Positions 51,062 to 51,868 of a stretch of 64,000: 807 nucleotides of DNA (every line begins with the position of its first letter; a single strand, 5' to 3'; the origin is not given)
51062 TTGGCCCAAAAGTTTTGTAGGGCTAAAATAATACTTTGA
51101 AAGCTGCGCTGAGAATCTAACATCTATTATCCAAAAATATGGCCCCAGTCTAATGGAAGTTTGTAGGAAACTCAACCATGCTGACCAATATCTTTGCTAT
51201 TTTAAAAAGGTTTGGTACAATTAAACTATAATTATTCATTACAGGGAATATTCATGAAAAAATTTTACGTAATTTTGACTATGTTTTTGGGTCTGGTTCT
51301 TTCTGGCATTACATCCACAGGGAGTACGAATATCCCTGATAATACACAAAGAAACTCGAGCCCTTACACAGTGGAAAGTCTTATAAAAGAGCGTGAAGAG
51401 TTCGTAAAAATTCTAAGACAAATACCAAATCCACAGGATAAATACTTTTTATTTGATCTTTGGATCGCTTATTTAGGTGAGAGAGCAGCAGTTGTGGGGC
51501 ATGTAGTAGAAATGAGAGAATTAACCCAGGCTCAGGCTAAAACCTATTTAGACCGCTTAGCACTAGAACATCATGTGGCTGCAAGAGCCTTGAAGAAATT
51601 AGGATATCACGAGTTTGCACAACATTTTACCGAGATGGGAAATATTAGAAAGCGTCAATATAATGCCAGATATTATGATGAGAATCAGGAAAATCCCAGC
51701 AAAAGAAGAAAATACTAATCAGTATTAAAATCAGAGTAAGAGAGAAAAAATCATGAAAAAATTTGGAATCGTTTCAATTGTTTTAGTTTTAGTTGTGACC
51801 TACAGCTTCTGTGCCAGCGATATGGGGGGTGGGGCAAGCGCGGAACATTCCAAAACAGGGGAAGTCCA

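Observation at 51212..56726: Island of signal-peptide proteins of unknown function with a tyrosine recombinase, wedged between glyQS and tal-priA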

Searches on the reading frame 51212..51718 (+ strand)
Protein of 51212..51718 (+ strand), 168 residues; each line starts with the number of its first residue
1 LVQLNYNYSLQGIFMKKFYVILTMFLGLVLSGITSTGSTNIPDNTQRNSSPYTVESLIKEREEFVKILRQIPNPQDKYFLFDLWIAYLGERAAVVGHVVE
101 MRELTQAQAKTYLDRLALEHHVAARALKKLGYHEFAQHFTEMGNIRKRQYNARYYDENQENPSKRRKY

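Call 3: search_protein_families(library=pfam, proteins=[window:51212-51718:+], max_evalue=0.1)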
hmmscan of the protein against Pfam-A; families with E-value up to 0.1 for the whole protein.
window:51212-51718:+ (168 aa): 1 family
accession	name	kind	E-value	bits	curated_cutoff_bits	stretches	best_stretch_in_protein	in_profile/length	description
PF23627.1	LisH_WDR26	-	0.076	12.8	27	0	124-138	20-34/45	WDR26 Lis-homology motif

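Call 6: search_protein_families(library=ncbifam, proteins=[window:51212-51718:+], max_evalue=0.01)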
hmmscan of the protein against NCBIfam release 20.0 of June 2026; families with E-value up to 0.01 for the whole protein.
window:51212-51718:+ (168 aa): 0 families

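Call 76: search_protein_families(library=ncbifam, proteins=[L005:7420-8325:+, L014:2811-3716:+, L012:4729-5634:+, L012:5658-6455:-, L012:6591-6956:+, L012:7142-7504:+, L005:8468-9277:-], max_evalue=0.00001)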
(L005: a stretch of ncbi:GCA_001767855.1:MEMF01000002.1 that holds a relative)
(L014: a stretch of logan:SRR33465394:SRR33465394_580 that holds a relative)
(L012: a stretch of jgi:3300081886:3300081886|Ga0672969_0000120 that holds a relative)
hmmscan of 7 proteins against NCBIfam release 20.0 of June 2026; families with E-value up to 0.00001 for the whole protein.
L005:7420-8325:+ (301 aa): 11 families
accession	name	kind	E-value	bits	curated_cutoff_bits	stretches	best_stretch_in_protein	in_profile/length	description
TIGR02224.1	recomb_XerC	equivalog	3.1e-90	302.5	335.15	1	7-301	2-293/295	tyrosine recombinase XerC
TIGR02225.1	recomb_XerD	equivalog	3.3e-72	243.3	329.6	1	7-301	2-290/290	site-specific tyrosine recombinase XerD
NF001399.0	PRK00283.1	subfamily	2.4e-71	240.4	279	1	7-301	11-299/300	tyrosine recombinase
NF040815.2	recomb_XerA_Arch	equivalog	3.6e-60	203.8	220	1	16-294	10-263/263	site-specific tyrosine recombinase/integron integrase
NF002331.0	PRK01287.1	subfamily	2.4e-42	145.2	371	1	6-299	31-326/365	site-specific tyrosine recombinase XerC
TIGR02249.1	integrase_gron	subfamily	1.5e-36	126.3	265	2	222-292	237-307/315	integron integrase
NF003462.0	PRK05084.1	equivalog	6.1e-31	107.4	267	1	140-295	195-354/360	tyrosine recombinase XerS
NF011946.0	PRK15417.1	equivalog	4e-19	69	435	1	236-287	266-317/337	integron integrase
NF007371.0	PRK09871.1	subfamily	9.3e-12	44.9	222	1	135-295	21-184/198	tyrosine-type DNA invertase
NF040693.1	recomb_GmtY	equivalog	2.8e-09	36.7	340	1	244-292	391-439/441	gamma-mobile-trio recombinase GmtY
NF007370.0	PRK09870.1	subfamily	2.9e-07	30.3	221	1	150-298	42-192/200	tyrosine-type DNA invertase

L014:2811-3716:+ (301 aa): 11 families
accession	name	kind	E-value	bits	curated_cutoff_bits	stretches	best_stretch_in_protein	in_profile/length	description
TIGR02224.1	recomb_XerC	equivalog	4.1e-91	305.4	335.15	1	6-301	1-293/295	tyrosine recombinase XerC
TIGR02225.1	recomb_XerD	equivalog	5.4e-74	249.1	329.6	1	7-301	2-290/290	site-specific tyrosine recombinase XerD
NF001399.0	PRK00283.1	subfamily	6.2e-73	245.6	279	1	5-301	9-299/300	tyrosine recombinase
NF040815.2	recomb_XerA_Arch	equivalog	2.2e-61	207.7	220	1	16-294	10-263/263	site-specific tyrosine recombinase/integron integrase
NF002331.0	PRK01287.1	subfamily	6.1e-42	143.9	371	1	5-299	30-326/365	site-specific tyrosine recombinase XerC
TIGR02249.1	integrase_gron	subfamily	9.3e-37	127.1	265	2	221-292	236-307/315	integron integrase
NF003462.0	PRK05084.1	equivalog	3.6e-32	111.5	267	1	140-295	195-354/360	tyrosine recombinase XerS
NF011946.0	PRK15417.1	equivalog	4.1e-19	68.9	435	1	239-287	269-317/337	integron integrase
NF007371.0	PRK09871.1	subfamily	5.9e-13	48.8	222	1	137-295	23-184/198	tyrosine-type DNA invertase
NF040693.1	recomb_GmtY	equivalog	1.2e-09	37.9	340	1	244-292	391-439/441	gamma-mobile-trio recombinase GmtY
NF007370.0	PRK09870.1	subfamily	1.6e-07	31.2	221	1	140-298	32-192/200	tyrosine-type DNA invertase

L012:4729-5634:+ (301 aa): 11 families
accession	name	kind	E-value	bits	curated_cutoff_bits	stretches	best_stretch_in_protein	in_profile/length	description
TIGR02224.1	recomb_XerC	equivalog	4.9e-90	301.9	335.15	1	7-301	2-293/295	tyrosine recombinase XerC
TIGR02225.1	recomb_XerD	equivalog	2.9e-74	250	329.6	1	6-301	1-290/290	site-specific tyrosine recombinase XerD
NF001399.0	PRK00283.1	subfamily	5.7e-73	245.8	279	1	4-301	8-299/300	tyrosine recombinase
NF040815.2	recomb_XerA_Arch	equivalog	1.7e-59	201.6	220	1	16-294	10-263/263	site-specific tyrosine recombinase/integron integrase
NF002331.0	PRK01287.1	subfamily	1.4e-41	142.7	371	1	6-299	31-326/365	site-specific tyrosine recombinase XerC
TIGR02249.1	integrase_gron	subfamily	3.7e-37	128.4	265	2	221-292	236-307/315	integron integrase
NF003462.0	PRK05084.1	equivalog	3.7e-30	104.9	267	1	140-294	195-353/360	tyrosine recombinase XerS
NF011946.0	PRK15417.1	equivalog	3.8e-19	69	435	2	241-287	271-317/337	integron integrase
NF007371.0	PRK09871.1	subfamily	1.2e-12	47.8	222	1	134-294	20-183/198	tyrosine-type DNA invertase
NF007370.0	PRK09870.1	subfamily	5.8e-09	35.9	221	1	119-297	15-191/200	tyrosine-type DNA invertase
NF040693.1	recomb_GmtY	equivalog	9.3e-09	35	340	1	244-292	391-439/441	gamma-mobile-trio recombinase GmtY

L012:5658-6455:- (265 aa): 0 families

L012:6591-6956:+ (121 aa): 0 families

L012:7142-7504:+ (120 aa): 0 families

L005:8468-9277:- (269 aa): 2 families
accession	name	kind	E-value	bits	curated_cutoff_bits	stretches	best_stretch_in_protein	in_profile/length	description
NF007756.0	PRK10437.1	equivalog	3.8e-09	36.3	251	1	47-136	18-109/220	carbonate dehydratase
NF011765.0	PRK15219.1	subfamily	8.2e-07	28.7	221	1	59-222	85-236/245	carbonic anhydrase family protein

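Call 80: search_protein_families(library=phrogs, proteins=[window:51254-51718:+], max_evalue=0.01)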
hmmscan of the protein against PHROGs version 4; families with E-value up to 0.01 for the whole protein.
window:51254-51718:+ (154 aa): 0 families

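Call 81: search_protein_families(library=padloc, proteins=[window:51254-51718:+], max_evalue=0.01)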
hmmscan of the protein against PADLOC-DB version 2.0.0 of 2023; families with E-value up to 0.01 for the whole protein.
window:51254-51718:+ (154 aa): 0 families

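Call 96: list_cluster_members(proteins=[window:51254-51718:+, window:46436-47887:+, window:59586-60767:-, window:60820-61863:-, window:62537-63406:-, window:3566-5344:+, window:27868-29112:+, window:29178-29912:+, window:18649-19170:+, window:2453-3337:+])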
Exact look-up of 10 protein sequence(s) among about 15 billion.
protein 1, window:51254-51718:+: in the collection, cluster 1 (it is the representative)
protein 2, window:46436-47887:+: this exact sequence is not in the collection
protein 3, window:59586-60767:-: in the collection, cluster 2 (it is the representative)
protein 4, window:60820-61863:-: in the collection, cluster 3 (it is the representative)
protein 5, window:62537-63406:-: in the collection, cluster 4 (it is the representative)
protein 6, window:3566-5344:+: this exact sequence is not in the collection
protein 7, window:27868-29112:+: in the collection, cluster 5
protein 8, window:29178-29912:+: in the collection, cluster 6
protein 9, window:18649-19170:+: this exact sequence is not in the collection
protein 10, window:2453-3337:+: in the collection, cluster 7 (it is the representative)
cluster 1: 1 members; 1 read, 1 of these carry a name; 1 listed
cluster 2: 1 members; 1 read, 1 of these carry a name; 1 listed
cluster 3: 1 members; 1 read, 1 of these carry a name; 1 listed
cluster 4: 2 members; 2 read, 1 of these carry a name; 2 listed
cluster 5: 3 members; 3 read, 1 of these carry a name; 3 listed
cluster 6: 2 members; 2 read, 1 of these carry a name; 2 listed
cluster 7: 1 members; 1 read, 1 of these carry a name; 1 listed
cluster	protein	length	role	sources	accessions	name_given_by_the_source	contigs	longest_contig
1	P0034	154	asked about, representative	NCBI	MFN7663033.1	MAG: hypothetical protein ACK5PQ_04890 [Alphaproteobacteria bacterium]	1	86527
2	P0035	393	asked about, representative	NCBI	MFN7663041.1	MAG: hypothetical protein ACK5PQ_04930 [Alphaproteobacteria bacterium]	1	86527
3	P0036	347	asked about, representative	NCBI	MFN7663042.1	MAG: hypothetical protein ACK5PQ_04935 [Alphaproteobacteria bacterium]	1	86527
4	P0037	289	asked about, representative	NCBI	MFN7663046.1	MAG: hypothetical protein ACK5PQ_04955 [Alphaproteobacteria bacterium]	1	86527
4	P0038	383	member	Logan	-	-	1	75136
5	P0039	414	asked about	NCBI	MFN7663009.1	MAG: hypothetical protein ACK5PQ_04765 [Alphaproteobacteria bacterium]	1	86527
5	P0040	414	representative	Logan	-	-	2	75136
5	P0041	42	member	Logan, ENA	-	-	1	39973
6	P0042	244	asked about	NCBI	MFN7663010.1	MAG: GNAT family N-acetyltransferase [Alphaproteobacteria bacterium]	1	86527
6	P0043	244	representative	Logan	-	-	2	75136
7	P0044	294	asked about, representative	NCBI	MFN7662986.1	MAG: hypothetical protein ACK5PQ_04645 [Alphaproteobacteria bacterium]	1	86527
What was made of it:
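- Checked: The 168-aa ORF most likely starts at the ATG at 51254, giving 154 aa. That is the form annotated in NCBI as MFN7663033.1 (call 96).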
